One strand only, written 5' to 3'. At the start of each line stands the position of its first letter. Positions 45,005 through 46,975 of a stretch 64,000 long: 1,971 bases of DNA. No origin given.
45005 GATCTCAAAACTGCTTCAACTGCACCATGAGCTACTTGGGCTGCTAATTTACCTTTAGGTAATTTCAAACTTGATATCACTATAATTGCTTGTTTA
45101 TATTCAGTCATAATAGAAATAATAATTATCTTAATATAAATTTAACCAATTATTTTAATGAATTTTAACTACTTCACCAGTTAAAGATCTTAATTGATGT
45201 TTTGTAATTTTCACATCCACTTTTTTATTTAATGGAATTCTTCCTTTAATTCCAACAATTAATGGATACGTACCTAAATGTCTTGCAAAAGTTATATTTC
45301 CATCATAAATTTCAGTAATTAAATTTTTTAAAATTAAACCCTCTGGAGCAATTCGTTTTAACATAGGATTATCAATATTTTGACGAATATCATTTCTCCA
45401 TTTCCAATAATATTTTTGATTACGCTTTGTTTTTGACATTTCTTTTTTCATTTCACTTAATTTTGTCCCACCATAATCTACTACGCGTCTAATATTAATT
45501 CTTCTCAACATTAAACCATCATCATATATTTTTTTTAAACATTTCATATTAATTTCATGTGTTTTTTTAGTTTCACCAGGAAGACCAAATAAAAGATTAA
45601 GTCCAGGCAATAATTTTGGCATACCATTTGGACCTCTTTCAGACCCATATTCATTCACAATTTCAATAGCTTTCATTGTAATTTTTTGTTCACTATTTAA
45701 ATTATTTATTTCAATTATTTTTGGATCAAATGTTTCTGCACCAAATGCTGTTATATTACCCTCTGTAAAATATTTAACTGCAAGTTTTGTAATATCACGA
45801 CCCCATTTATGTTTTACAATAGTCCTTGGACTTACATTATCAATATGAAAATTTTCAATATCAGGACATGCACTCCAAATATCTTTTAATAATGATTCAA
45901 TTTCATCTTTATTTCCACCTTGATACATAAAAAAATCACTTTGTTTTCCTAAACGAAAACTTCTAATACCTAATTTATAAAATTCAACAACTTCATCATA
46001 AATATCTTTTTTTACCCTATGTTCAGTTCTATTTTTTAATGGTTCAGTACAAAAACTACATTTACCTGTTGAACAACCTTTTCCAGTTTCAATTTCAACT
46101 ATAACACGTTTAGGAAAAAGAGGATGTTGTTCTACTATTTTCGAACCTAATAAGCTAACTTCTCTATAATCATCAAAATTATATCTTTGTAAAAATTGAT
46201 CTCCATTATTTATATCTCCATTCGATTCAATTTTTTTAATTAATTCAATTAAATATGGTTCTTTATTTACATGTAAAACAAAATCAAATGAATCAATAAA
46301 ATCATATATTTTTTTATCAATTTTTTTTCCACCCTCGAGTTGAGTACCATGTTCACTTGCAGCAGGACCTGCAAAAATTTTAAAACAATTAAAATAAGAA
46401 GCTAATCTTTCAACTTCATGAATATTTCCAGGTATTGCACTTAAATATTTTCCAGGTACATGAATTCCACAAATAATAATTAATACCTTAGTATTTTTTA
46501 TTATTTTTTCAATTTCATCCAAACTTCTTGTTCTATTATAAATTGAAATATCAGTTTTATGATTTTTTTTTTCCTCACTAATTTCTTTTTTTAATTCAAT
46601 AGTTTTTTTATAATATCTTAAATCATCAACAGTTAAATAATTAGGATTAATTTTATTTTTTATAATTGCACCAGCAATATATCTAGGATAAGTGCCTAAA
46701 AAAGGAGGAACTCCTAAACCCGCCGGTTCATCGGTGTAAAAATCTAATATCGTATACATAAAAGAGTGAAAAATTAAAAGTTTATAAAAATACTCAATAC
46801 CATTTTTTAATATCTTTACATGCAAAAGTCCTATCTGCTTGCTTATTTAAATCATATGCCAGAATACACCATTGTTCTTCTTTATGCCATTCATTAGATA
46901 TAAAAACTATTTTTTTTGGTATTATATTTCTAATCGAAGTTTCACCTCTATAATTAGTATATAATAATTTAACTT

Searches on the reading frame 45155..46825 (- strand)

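Call 9: search_protein_families(library=pfam, proteins=[window:45155-46825:-], max_evalue=0.001)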
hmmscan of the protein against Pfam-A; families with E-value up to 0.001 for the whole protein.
window:45155-46825:- (556 aa): 1 family
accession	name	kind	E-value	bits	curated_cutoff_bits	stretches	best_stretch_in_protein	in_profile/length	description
PF04055.27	Radical_SAM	-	3e-07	31.2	29.5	1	245-422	1-158/166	Radical SAM superfamily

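Call 51: search_protein_families(library=ncbifam, proteins=[window:45155-46825:-], max_evalue=0.001)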
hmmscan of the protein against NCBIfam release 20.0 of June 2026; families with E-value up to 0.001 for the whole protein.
window:45155-46825:- (556 aa): 1 family
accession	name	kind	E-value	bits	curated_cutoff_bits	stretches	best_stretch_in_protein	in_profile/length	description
TIGR04013.1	B12_SAM_MJ_1487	hypoth_equivalog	2.7e-11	43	251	1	161-463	72-360/382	TIGR04013 family B12-binding domain/radical SAM domain-containing protein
